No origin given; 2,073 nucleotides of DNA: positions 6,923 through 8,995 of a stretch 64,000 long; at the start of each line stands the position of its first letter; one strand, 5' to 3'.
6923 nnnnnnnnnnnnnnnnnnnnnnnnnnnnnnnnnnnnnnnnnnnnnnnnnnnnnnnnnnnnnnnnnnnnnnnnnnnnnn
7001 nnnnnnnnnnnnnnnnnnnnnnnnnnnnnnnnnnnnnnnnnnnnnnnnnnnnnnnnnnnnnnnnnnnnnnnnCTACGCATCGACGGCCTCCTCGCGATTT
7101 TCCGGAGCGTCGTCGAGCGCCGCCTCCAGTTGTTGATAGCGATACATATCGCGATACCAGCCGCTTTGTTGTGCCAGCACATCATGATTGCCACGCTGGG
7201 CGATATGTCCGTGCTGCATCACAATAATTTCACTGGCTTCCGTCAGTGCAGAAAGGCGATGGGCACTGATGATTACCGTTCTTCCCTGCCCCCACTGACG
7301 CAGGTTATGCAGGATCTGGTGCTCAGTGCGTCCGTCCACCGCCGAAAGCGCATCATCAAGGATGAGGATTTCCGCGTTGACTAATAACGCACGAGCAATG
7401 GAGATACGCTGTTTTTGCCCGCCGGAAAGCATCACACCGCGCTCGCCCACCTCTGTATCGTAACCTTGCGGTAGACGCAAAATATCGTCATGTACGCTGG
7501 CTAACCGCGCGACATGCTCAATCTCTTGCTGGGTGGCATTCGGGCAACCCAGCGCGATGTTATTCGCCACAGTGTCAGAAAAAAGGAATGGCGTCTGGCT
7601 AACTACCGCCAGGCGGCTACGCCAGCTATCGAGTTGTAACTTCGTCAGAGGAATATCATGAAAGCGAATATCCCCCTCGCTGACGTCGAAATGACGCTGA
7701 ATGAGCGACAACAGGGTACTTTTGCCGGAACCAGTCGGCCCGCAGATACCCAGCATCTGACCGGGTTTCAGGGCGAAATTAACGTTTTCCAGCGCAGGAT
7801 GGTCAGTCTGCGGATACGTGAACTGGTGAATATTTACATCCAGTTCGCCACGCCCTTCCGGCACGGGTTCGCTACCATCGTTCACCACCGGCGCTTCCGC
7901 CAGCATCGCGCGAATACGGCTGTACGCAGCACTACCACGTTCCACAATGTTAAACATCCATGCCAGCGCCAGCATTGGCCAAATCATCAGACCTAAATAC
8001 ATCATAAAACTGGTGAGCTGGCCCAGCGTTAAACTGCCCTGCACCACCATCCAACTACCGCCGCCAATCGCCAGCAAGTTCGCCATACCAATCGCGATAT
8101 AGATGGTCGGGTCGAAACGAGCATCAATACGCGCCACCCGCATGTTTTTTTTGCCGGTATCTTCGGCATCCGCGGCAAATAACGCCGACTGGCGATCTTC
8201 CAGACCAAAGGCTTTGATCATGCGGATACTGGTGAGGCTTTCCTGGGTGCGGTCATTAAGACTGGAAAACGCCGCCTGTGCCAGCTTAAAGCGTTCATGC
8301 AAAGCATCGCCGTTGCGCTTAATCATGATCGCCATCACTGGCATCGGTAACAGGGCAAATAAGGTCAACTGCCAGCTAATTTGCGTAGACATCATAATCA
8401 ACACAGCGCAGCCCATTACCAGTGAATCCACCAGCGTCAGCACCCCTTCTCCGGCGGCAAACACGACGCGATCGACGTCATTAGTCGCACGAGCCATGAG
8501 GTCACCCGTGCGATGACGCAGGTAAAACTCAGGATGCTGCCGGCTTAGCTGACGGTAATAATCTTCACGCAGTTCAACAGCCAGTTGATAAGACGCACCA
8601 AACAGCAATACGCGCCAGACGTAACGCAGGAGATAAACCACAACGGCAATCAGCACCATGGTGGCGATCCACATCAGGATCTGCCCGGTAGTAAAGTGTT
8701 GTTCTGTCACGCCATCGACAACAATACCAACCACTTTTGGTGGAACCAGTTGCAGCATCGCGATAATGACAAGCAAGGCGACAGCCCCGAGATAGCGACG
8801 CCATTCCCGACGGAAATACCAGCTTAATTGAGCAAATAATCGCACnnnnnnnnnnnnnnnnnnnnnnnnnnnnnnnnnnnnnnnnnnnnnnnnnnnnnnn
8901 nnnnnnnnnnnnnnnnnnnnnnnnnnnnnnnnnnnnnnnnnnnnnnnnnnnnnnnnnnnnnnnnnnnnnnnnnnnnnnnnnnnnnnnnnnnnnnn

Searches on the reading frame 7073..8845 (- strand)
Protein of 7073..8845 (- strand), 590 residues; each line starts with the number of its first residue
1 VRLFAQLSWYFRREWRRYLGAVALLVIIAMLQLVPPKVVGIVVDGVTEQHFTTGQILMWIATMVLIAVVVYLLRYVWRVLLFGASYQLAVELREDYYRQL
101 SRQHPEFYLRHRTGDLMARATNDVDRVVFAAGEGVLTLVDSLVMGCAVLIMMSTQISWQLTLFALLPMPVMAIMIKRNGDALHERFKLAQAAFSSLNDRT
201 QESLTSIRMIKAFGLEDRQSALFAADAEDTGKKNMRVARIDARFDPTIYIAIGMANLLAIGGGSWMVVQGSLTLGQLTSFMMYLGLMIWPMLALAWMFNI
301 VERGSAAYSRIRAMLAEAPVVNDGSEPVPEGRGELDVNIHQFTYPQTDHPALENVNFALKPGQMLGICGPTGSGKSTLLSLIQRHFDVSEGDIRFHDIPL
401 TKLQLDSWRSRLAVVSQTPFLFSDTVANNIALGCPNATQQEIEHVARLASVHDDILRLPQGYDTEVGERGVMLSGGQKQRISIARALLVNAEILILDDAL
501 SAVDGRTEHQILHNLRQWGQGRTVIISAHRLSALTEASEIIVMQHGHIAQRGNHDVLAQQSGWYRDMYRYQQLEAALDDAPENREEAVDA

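Call 24: search_protein_families(proteins=[window:7073-8845:-], library=ncbifam)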
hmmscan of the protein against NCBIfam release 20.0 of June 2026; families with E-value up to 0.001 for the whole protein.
window:7073-8845:- (590 aa): 186 families (the best 25 are shown)
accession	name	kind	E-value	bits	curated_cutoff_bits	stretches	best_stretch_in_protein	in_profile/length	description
NF008055.0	PRK10789.1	equivalog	0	1266.8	845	1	1-589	1-589/590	SmdA family multidrug ABC transporter permease/ATP-binding protein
NF052233.1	CphA_assoc_ABC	equivalog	6.8e-119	398.4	880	1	9-581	176-753/766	cyanophycin metabolism-associated ABC transporter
TIGR02203.1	MsbA_lipidA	equivalog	3.6e-112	375.7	602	1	4-571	2-569/572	lipid A export permease/ATP-binding protein MsbA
TIGR02204.1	MsbA_rel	hypoth_equivalog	8.1e-110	368.1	780.4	1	5-571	7-575/576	ABC transporter, permease/ATP-binding protein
TIGR00958.1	3a01208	subfamily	2.4e-106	356.7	874.6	1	5-567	150-710/711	antigen peptide transporter 2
NF000474.1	tet_ABC_46_A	exception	6.1e-99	332.1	1250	1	10-573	8-570/574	tetracycline efflux ABC transporter Tet(46) subunit A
NF045513.1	HepA_fam_ABC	equivalog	3.1e-97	326.5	725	1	54-571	91-609/610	heterocyst formation ABC transporter subunit HepA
TIGR01846.1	type_I_sec_HlyB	subfamily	2.1e-95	320.5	725.55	1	8-571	128-692/694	type I secretion system permease/ATPase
NF008381.0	PRK11176.1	equivalog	5.3e-94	315.6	867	1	53-571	60-579/582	lipid A ABC transporter ATP-binding protein/permease MsbA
TIGR03796.1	NHLM_micro_ABC1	equivalog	3e-82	276.9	853.3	1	20-567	154-708/710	NHLP family bacteriocin export ABC transporter peptidase/permease/ATPase subunit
NF010178.0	PRK13657.1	equivalog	1.9e-80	271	733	1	3-578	6-577/588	glucan ABC transporter ATP-binding protein/ permease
TIGR02857.1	CydD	equivalog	5.5e-79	266.5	435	1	21-543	7-529/529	thiol reductant ABC exporter subunit CydD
TIGR03375.1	type_I_sec_LssB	subfamily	1.3e-76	258.4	693.1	1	11-559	144-690/696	type I secretion system permease/ATPase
TIGR01193.1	bacteriocin_ABC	subfamily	9.1e-75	252.5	523.85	1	53-568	192-706/708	peptide cleavage/export ABC transporter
TIGR03797.1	NHLM_micro_ABC2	equivalog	4.9e-73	246.8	709.4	1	18-571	137-685/686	NHLP bacteriocin export ABC transporter permease/ATPase subunit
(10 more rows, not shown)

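Call 41: search_protein_representatives(protein=window:7076-8845:-)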
Query: 590 residues. Proteins with E-value up to 0.001 (for the whole library): 436670; up to 1e-10: 192821; up to 1e-30: 58170. The best 150 are listed.
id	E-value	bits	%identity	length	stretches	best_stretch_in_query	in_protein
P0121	6.3e-277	936.1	71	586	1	1-580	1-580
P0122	8.2e-203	691.5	55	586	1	1-584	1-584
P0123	6.0e-177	606.1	47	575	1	1-573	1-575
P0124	5.3e-168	576.6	49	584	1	3-578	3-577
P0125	4.4e-165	566.9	33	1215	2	5-568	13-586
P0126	7.3e-164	562.9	46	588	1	1-580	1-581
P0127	7.2e-163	559.6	66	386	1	196-579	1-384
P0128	1.6e-162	558.4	46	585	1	1-579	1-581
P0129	1.4e-161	555.3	46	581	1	4-574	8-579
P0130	1.1e-159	549.1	47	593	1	1-579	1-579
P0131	5.8e-159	546.7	30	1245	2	6-572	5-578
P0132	3.5e-155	534.2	33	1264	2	112-573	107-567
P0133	3.8e-155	534.1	45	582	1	1-578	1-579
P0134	5.3e-155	533.6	32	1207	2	1-571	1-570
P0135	8.0e-153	526.4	33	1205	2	36-576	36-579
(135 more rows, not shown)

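Call 42: find_encoding_contigs(protein=P0122, flank=4000, max_places=3)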
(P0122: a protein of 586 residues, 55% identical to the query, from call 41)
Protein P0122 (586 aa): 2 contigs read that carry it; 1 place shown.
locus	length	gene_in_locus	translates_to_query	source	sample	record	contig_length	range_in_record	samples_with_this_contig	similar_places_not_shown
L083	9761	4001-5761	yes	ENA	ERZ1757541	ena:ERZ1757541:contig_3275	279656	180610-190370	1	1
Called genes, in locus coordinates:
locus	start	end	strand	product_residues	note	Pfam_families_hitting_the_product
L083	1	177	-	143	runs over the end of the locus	PF13279:4HBT_2, PF03061:4HBT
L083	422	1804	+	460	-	PF00270:DEAD, PF04851:ResIII (weak), PF00271:Helicase_C, PF03880:DbpA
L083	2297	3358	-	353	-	PF00291:PALP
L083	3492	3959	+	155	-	PF13404:HTH_AsnC-type, PF13412:HTH_24, PF01037:AsnC_trans_reg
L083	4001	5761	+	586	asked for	PF00664:ABC_membrane, PF02463:SMC_N (weak), PF00005:ABC_tran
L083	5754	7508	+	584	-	PF00664:ABC_membrane, PF00005:ABC_tran, PF02463:SMC_N (weak)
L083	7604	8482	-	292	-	PF02551:Acyl_CoA_thio (weak), PF13622:4HBT_3, PF20789:4HBT_3C, PF02551:Acyl_CoA_thio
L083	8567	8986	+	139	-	PF09619:YscW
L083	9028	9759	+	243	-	-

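Call 43: find_encoding_contigs(protein=P0123, flank=4000, max_places=3)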
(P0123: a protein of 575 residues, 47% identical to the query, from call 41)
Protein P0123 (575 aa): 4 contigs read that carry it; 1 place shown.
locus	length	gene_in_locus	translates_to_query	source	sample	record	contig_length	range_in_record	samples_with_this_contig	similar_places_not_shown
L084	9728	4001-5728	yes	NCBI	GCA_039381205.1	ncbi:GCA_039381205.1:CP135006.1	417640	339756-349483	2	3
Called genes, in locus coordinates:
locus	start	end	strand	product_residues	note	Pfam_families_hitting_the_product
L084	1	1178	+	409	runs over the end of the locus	PF06689:zf-C4_ClpX (faint), PF00493:MCM (weak), PF05496:RuvB_N (weak), PF00004:AAA, PF07724:AAA_2, PF07728:AAA_5 (weak), PF10431:ClpB_D2-small (weak)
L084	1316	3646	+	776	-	PF02190:LON_substr_bdg, PF00004:AAA, PF07728:AAA_5, PF22667:Lon_lid, PF05362:Lon_C, PF13541:ChlI (weak)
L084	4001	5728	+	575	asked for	PF00664:ABC_membrane, PF00005:ABC_tran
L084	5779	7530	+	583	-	PF00664:ABC_membrane, PF02463:SMC_N (weak), PF00005:ABC_tran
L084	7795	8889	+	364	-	PF05496:RuvB_N (weak), PF13173:AAA_14 (faint), PF13177:DNA_pol3_delta2, PF00004:AAA, PF13401:AAA_22 (faint), PF22608:DNAX_ATPase_lid, PF12169:DNA_pol3_gamma3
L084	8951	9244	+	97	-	PF02575:YbaB_DNA_bd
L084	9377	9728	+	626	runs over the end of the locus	PF02518:HATPase_c (weak), PF13589:HATPase_c_3, PF00183:HSP90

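Call 44: find_encoding_contigs(protein=P0124, flank=4000, max_places=3)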
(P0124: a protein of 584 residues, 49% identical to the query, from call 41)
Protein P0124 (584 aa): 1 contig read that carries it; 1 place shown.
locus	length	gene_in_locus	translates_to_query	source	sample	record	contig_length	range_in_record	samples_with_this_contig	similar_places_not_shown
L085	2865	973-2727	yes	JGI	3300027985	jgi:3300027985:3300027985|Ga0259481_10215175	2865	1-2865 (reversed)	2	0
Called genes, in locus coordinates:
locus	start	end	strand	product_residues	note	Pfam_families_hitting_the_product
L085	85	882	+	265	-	PF03411:Peptidase_M74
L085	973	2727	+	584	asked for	PF00664:ABC_membrane, PF02463:SMC_N (faint), PF00005:ABC_tran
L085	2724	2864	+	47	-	?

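Call 45: find_encoding_contigs(protein=P0126, flank=4000, max_places=3)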
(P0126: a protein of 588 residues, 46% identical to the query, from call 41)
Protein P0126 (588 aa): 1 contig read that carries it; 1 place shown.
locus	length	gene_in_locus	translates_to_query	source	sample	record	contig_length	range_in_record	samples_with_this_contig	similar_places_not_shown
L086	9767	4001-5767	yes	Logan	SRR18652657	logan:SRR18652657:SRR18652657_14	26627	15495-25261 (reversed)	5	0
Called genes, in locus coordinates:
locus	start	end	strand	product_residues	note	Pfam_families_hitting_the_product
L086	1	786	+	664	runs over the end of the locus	PF00456:Transketolase_N, PF13292:DXP_synthase_N (faint), PF02779:Transket_pyr, PF22613:Transketolase_C_1, PF02780:Transketolase_C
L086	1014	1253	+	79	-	PF03672:UPF0154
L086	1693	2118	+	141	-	-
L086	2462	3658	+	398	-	PF01546:Peptidase_M20, PF07687:M20_dimer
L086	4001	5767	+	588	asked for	PF00664:ABC_membrane, PF00005:ABC_tran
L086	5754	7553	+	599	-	PF00664:ABC_membrane, PF00005:ABC_tran, PF02463:SMC_N (faint)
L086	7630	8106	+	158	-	PF07301:DUF1453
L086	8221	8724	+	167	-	-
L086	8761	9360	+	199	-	-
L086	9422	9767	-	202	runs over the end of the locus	PF01553:Acyltransferase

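Call 46: find_encoding_contigs(protein=P0128, flank=4000, max_places=3)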
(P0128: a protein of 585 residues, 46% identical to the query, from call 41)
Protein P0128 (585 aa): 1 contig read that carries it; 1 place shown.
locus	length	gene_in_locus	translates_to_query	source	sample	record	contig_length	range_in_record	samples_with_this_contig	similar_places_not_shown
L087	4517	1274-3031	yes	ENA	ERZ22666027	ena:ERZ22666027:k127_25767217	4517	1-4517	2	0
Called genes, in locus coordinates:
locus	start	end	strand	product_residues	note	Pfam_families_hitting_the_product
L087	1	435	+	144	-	?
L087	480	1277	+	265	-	PF03411:Peptidase_M74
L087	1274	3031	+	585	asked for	PF00664:ABC_membrane, PF02463:SMC_N (faint), PF00005:ABC_tran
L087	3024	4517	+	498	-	?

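Call 47: find_encoding_contigs(protein=P0130, flank=4000, max_places=3)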
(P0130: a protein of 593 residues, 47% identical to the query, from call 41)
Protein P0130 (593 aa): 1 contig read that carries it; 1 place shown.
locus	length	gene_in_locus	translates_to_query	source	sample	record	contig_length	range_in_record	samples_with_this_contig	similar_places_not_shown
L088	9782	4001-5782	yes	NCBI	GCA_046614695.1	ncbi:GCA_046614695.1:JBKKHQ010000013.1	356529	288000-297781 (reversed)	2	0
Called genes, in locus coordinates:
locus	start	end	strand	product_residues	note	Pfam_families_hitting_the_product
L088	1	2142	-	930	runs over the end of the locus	PF00662:Proton_antipo_N, PF00361:Proton_antipo_M, PF13244:MbhD, PF20501:MbhE, PF04039:MnhB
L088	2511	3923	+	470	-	PF03109:ABC1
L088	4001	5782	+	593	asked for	PF00664:ABC_membrane, PF00005:ABC_tran, PF02463:SMC_N (faint), PF13191:AAA_16 (faint)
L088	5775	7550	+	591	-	PF00664:ABC_membrane, PF00005:ABC_tran, PF02463:SMC_N (faint)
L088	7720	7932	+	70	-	-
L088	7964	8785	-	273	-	PF08443:RimK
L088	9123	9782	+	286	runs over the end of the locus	PF20560:MotA_N, PF01618:MotA_ExbB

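Call 48: find_encoding_contigs(protein=P0133, flank=4000, max_places=3)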
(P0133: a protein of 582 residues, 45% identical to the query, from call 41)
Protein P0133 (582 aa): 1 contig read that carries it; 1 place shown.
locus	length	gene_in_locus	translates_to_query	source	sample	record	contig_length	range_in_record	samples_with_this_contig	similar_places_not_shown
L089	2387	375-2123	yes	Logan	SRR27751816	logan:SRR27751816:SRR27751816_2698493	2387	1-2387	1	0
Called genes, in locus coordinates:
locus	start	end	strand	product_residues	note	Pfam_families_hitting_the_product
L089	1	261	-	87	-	?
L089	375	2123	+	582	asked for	PF00664:ABC_membrane, PF00005:ABC_tran, PF02463:SMC_N (weak)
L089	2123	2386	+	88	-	?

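Call 66: search_solved_structures(query=window:7076-8845:-, max_evalue=1e-40)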
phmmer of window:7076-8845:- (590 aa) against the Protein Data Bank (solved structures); distinct sequences matched with E-value up to 1e-40: 251 (the best 60 are shown).
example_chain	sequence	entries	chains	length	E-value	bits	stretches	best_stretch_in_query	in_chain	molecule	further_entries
8t1p_C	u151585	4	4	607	3.3e-147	494.6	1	4-576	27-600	Probable multidrug resistance ABC transporter ATP-binding/permease protein YheI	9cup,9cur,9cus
7m33_C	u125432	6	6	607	2.4e-146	491.8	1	4-576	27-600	Probable multidrug resistance ABC transporter ATP-binding/permease protein YheI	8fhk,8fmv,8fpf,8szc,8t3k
9ody_A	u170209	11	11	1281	1.8e-131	442.7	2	52-586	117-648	ATP-binding cassette, sub-family B (MDR/TAP), member 4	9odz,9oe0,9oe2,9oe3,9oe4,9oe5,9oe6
9oe1_A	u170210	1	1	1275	1.8e-131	442.7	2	52-586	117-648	ATP-binding cassette, sub-family B (MDR/TAP), member 4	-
9nfi_A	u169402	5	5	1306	2.9e-128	432.1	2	66-587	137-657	Permeability Glycoprotein (P-gp)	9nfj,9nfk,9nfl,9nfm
4f4c_A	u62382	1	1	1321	4.7e-125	421.5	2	85-584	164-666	Multidrug resistance protein pgp-1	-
8zpx_B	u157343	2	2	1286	7.6e-123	414.2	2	90-582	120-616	ABC transporter B family member 1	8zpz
9juj_A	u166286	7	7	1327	8.7e-123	414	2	90-582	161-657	ABC transporter B family member 1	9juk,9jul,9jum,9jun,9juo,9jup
8zq4_B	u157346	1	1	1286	3e-122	412.3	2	90-582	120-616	ABC transporter B family member 1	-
6qex_A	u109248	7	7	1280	4.3e-119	401.9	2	84-589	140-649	Multidrug resistance protein 1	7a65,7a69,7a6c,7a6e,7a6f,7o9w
8gmg_A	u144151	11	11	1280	6.7e-119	401.2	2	84-589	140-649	ATP-dependent translocase ABCB1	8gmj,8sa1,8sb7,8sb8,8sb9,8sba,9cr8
8sa0_A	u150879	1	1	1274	9.5e-119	400.7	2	84-589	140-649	ATP-dependent translocase ABCB1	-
8y6h_A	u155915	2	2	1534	1.1e-118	400.4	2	84-589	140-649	ATP-dependent translocase ABCB1,mNeonGreen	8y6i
6c0v_A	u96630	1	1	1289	2.2e-118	399.5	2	84-589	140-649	Multidrug resistance protein 1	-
7dv5_U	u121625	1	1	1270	2.7e-118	399.2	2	64-571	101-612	Bile salt export pump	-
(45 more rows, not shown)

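Call 78: list_cluster_members(proteins=[P0121, P0122, P0123, P0124, P0126, P0128, P0130, P0133])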
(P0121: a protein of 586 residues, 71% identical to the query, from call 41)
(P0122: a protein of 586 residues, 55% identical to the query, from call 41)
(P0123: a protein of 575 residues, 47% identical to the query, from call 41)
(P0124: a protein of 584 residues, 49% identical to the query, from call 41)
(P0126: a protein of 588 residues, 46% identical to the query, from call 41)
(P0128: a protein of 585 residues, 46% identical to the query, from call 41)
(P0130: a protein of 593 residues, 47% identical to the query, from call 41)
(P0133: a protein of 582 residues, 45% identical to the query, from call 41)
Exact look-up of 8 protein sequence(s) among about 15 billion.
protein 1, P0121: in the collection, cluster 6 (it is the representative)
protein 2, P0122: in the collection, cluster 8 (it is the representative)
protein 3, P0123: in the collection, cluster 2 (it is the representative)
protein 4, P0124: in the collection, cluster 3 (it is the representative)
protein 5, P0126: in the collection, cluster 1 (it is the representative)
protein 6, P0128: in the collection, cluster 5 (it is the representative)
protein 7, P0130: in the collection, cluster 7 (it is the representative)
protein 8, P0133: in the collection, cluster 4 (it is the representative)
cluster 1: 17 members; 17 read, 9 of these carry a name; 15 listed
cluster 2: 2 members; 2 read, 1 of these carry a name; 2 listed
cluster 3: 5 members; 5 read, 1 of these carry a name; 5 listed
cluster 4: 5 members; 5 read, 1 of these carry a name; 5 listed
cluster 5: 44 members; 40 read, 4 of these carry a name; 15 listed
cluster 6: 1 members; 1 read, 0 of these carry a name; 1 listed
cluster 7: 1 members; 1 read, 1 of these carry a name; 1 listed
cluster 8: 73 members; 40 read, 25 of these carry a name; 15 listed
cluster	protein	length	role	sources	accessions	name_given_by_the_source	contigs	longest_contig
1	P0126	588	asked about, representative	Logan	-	-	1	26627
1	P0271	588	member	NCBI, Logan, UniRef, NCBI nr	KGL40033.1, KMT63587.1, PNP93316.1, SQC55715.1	multidrug ABC transporter permease/ATP-binding protein [Listeria newyorkensis] | Multidrug ABC transporter permease/ATP-binding protein n=1 Tax=Listeria newyorkensis ... | ABC transporter transmembrane domain-containing protein [Listeria newyorkensis]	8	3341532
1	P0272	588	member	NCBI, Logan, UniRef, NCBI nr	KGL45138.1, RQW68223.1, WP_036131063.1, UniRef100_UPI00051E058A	ATP-binding cassette domain-containing protein [Listeria sp. SHR_NRA_18] | ABC transporter ATP-binding protein n=1 Tax=Listeria sp. SHR_NRA_18 TaxID=2269046 ... | ABC transporter transmembrane domain-containing protein [Listeria sp. SHR_NRA_18]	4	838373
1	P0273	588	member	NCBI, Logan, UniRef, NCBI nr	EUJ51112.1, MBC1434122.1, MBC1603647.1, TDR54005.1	ABC transporter ATP-binding protein [Paenilisteria rocourtiae] | ATP-binding cassette subfamily B protein n=1 Tax=Listeria rocourtiae TaxID=647910 ... | ABC transporter transmembrane domain-containing protein [Listeria rocourtiae]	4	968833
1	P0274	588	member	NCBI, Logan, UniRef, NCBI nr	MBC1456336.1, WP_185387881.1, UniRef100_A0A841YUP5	ABC transporter ATP-binding protein [Listeria newyorkensis] | ATP-binding cassette domain-containing protein n=1 Tax=Listeria newyorkensis ... | ABC transporter transmembrane domain-containing protein [Listeria newyorkensis]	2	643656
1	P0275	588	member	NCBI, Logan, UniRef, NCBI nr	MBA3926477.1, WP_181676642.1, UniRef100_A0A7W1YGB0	ABC transporter ATP-binding protein [Listeria rustica] | ATP-binding cassette domain-containing protein n=1 Tax=Listeria rustica TaxID=2713503 ... | ABC transporter transmembrane domain-containing protein [Listeria rustica]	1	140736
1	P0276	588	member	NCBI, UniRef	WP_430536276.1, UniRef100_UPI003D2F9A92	ABC transporter transmembrane domain-containing protein [Listeria rocourtiae] | ABC transporter ATP-binding protein n=1 Tax=Listeria rocourtiae TaxID=647910 ...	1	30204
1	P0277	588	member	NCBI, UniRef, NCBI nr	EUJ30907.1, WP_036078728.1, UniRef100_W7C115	ABC transporter ATP-binding protein [Listeria cornellensis] | ABC transporter ATP-binding protein/permease n=1 Tax=Listeria cornellensis FSL F6-0969 ... | ABC transporter transmembrane domain-containing protein [Listeria cornellensis]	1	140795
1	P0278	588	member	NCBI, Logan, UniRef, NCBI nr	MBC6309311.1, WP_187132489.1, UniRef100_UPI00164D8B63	ATP-binding cassette domain-containing protein [Listeria sp. FSL L7-1582] | ABC transporter ATP-binding protein n=1 Tax=Listeria portnoyi TaxID=2713504 ... | ABC transporter transmembrane domain-containing protein [Listeria portnoyi]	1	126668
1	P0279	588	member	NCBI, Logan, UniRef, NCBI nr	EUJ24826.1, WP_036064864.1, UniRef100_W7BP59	ABC transporter ATP-binding protein/permease [Listeria grandensis FSL F6-0971] | ABC transporter ATP-binding protein/permease n=1 Tax=Listeria grandensis FSL F6-0971 ... | ABC transporter transmembrane domain-containing protein [Listeria grandensis]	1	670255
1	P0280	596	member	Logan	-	-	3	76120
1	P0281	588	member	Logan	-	-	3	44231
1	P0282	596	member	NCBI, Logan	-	-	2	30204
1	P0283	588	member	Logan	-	-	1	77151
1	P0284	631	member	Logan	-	-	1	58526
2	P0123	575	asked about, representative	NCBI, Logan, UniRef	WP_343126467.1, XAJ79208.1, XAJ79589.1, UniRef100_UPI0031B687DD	ABC transporter transmembrane domain-containing protein [Buchnera aphidicola] | ABC transporter transmembrane domain-containing protein n=1 Tax=Buchnera aphidicola ...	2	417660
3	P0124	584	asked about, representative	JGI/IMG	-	-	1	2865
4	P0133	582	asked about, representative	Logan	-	-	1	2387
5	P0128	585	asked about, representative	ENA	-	-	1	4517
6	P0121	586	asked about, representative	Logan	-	-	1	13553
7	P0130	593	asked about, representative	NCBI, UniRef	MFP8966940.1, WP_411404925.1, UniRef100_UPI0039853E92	ABC transporter ATP-binding protein [Pokkaliibacter sp. CJK22405] | ABC transporter ATP-binding protein n=1 Tax=Pokkaliibacter sp. CJK22405 TaxID=3384615 ...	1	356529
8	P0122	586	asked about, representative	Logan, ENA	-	-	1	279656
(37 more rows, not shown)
